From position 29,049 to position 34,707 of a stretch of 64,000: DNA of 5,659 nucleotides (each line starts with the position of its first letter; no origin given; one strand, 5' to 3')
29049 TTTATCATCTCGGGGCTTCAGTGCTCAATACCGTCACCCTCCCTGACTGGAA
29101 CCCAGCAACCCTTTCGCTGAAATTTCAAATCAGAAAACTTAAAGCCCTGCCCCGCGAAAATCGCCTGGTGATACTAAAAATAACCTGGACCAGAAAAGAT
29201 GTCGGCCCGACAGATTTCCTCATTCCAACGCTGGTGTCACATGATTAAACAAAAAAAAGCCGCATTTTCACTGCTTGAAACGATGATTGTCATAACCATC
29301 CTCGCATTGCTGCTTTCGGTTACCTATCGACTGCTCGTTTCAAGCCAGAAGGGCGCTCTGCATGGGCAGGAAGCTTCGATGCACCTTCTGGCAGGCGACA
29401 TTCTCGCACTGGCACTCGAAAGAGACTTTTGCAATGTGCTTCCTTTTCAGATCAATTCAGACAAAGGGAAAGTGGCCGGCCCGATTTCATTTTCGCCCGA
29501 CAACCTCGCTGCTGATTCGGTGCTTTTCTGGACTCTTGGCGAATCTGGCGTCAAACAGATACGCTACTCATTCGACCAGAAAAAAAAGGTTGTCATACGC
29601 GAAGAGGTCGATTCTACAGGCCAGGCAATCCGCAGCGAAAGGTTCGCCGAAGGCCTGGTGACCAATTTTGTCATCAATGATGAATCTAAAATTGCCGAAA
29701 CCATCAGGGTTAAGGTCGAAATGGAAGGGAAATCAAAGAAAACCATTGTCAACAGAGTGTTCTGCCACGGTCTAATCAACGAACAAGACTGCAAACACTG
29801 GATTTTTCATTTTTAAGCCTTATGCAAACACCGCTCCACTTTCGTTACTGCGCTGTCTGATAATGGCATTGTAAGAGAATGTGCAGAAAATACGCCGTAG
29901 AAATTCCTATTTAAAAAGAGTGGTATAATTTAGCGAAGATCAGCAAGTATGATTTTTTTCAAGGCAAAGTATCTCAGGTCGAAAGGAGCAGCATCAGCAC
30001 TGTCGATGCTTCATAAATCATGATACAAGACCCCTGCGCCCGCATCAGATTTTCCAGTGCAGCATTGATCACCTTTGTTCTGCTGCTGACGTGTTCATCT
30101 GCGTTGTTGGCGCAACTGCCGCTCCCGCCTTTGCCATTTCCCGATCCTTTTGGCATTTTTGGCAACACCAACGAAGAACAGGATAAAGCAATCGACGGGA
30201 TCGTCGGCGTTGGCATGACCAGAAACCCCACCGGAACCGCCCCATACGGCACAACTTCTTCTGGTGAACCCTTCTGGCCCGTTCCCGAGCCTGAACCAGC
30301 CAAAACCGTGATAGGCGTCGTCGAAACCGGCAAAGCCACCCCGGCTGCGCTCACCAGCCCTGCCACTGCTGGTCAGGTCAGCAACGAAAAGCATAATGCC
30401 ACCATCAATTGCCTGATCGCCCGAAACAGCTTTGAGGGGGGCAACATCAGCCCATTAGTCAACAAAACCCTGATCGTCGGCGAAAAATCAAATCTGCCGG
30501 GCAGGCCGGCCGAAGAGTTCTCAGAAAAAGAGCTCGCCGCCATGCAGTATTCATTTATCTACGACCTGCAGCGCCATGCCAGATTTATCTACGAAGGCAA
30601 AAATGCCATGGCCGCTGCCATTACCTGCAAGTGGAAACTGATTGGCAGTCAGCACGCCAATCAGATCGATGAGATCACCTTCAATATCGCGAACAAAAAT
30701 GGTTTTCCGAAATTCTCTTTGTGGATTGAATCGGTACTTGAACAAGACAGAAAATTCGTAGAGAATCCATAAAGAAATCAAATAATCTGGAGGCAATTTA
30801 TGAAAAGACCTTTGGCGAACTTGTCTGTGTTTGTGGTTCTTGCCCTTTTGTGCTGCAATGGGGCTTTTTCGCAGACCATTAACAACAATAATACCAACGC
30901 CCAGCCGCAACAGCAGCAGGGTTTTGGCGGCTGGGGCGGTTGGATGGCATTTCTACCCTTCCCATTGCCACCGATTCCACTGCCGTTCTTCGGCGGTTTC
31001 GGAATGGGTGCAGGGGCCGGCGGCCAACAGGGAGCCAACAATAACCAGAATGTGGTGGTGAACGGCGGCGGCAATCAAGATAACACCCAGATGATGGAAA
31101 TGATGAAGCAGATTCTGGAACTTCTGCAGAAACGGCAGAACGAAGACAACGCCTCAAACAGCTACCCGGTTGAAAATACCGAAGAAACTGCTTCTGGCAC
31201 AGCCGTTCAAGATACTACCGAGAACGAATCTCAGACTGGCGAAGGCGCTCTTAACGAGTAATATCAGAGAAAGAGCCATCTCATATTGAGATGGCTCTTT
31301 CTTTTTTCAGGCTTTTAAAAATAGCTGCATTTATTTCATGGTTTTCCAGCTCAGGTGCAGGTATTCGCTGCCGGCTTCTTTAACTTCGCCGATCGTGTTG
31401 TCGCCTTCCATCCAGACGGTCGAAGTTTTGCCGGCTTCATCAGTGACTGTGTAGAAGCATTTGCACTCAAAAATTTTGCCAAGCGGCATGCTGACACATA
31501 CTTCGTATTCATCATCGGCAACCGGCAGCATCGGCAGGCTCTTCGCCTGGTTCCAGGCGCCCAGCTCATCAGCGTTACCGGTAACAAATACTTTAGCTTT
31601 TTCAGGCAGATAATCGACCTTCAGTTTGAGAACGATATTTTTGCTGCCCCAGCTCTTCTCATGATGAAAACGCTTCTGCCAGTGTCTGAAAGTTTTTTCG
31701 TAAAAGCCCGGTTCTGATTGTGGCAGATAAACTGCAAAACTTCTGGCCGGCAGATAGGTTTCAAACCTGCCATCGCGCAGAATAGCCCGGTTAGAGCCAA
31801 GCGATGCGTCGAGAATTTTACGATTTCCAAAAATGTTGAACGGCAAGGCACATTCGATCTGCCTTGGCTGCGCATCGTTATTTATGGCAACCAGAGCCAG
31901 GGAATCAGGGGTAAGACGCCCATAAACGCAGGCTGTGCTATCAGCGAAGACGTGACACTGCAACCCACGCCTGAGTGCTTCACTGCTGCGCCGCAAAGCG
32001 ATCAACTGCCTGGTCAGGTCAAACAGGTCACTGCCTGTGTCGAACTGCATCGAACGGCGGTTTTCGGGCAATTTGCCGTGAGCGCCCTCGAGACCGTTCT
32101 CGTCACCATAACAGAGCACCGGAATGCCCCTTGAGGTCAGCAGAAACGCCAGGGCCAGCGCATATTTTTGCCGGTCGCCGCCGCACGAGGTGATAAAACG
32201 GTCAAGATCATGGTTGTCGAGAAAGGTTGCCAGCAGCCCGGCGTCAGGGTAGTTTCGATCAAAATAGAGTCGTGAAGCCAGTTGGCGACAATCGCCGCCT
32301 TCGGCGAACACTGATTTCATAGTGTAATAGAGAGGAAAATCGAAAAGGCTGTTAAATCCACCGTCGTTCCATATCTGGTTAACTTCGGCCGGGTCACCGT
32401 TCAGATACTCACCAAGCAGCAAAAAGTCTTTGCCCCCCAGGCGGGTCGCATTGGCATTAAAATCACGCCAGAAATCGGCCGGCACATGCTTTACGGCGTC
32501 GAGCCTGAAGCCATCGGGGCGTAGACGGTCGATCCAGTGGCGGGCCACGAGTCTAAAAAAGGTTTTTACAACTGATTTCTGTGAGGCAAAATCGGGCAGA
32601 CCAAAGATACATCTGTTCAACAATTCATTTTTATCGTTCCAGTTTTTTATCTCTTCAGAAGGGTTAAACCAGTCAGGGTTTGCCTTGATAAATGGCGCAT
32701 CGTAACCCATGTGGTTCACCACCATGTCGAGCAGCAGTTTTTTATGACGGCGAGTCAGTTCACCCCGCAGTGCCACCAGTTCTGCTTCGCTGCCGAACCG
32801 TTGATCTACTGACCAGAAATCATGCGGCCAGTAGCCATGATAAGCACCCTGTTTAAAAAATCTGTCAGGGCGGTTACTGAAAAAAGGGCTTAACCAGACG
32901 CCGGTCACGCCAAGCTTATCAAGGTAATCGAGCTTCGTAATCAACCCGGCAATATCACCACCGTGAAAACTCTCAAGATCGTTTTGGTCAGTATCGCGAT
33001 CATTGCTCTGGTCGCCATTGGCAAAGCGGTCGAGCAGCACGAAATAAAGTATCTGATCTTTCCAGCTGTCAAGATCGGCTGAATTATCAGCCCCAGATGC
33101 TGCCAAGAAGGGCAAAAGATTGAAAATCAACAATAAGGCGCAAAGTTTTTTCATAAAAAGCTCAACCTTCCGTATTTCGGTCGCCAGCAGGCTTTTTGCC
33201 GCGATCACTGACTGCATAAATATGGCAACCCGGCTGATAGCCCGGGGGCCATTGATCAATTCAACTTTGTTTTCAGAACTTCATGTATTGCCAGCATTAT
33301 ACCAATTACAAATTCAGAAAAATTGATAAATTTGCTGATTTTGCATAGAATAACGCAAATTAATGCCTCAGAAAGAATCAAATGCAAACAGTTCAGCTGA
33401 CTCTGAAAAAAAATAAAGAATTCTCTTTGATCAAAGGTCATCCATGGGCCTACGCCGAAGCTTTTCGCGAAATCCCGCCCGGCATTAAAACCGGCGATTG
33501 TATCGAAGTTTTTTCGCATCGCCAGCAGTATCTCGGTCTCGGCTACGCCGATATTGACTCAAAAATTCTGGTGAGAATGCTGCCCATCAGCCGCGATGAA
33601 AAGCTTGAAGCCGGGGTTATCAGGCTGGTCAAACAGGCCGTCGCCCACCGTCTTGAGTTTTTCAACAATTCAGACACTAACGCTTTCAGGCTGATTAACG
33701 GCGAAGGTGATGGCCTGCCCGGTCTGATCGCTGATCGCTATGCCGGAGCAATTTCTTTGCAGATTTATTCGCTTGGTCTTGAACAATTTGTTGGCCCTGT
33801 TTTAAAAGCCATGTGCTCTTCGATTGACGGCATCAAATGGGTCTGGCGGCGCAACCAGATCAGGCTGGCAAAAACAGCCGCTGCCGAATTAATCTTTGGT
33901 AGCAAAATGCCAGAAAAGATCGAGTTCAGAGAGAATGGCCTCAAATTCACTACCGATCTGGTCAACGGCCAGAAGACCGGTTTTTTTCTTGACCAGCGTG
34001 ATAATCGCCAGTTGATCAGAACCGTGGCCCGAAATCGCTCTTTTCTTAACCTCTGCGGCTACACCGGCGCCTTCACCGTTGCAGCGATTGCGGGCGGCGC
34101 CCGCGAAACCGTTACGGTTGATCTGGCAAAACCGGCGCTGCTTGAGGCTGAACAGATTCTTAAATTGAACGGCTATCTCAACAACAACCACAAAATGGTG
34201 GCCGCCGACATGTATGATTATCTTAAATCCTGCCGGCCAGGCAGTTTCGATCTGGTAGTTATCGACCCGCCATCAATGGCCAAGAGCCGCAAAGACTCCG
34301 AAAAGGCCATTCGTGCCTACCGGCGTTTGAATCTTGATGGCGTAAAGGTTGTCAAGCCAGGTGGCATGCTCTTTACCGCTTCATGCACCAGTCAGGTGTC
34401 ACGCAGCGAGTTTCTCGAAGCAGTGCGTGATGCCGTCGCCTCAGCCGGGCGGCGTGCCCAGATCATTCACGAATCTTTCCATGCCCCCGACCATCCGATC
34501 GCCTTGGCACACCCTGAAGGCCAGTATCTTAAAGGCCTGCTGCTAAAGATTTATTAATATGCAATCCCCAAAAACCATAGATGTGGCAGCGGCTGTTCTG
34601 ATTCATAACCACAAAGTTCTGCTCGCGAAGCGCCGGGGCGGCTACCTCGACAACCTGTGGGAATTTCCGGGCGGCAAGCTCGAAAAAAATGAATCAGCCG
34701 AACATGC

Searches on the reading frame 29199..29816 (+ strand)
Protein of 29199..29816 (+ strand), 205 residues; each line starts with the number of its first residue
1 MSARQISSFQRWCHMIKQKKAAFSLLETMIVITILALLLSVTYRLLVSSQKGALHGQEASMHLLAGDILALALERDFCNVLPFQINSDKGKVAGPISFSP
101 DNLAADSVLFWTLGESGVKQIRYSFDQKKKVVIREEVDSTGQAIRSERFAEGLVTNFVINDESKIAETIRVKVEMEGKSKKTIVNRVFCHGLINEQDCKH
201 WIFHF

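Call 54: search_protein_families(library=pfam, proteins=[window:29199-29816:+], max_evalue=0.0001)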
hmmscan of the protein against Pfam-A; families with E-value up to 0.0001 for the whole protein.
window:29199-29816:+ (205 aa): 1 family
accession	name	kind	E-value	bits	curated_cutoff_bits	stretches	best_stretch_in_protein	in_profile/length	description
PF07963.17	N_methyl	-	4.4e-06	26.5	21.2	1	18-43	2-27/27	Prokaryotic N-terminal methylation motif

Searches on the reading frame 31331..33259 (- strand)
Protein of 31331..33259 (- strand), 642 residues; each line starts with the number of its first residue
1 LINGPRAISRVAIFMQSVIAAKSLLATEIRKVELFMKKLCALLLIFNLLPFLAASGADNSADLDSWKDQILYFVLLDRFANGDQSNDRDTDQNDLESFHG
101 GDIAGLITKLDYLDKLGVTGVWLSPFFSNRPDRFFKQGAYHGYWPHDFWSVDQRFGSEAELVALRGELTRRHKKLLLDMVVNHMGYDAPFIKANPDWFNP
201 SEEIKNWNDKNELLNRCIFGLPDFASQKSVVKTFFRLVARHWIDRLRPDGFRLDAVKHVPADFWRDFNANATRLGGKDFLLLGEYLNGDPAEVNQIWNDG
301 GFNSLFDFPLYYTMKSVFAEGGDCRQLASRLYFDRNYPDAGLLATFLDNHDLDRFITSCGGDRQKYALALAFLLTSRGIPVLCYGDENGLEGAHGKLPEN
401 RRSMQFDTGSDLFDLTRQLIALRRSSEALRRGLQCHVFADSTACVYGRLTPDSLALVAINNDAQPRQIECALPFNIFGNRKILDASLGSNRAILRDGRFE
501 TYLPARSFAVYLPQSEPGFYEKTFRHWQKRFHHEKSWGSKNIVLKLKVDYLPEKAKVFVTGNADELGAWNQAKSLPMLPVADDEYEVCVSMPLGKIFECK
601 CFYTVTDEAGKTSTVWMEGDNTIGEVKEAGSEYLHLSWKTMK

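Call 88: search_protein_families(library=pfam, proteins=[window:31331-33259:-], max_evalue=0.00001)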
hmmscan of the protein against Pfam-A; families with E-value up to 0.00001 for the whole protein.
window:31331-33259:- (642 aa): 2 families
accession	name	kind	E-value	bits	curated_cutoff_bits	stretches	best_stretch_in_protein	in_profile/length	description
PF00128.31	Alpha-amylase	-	2.6e-50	172.4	22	1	73-394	1-360/446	Alpha amylase, catalytic domain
PF00686.25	CBM_20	-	4.3e-07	30.1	23.3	1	545-631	7-92/97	Starch binding domain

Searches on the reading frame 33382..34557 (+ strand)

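Call 88: search_protein_families(library=pfam, proteins=[window:33382-34557:+], max_evalue=0.00001)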
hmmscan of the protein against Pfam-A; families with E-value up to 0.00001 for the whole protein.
window:33382-34557:+ (391 aa): 3 families
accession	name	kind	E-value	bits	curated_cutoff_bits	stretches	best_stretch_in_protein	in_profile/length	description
PF10672.15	Methyltrans_SAM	-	1.5e-29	103.6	27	1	159-347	66-251/286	S-adenosylmethionine-dependent methyltransferase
PF17785.7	PUA_3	-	7.9e-17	61.2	22.6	1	6-67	1-62/64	PUA-like domain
PF03602.21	Cons_hypoth95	-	6e-06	26.5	24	1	213-323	37-149/182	Conserved hypothetical protein 95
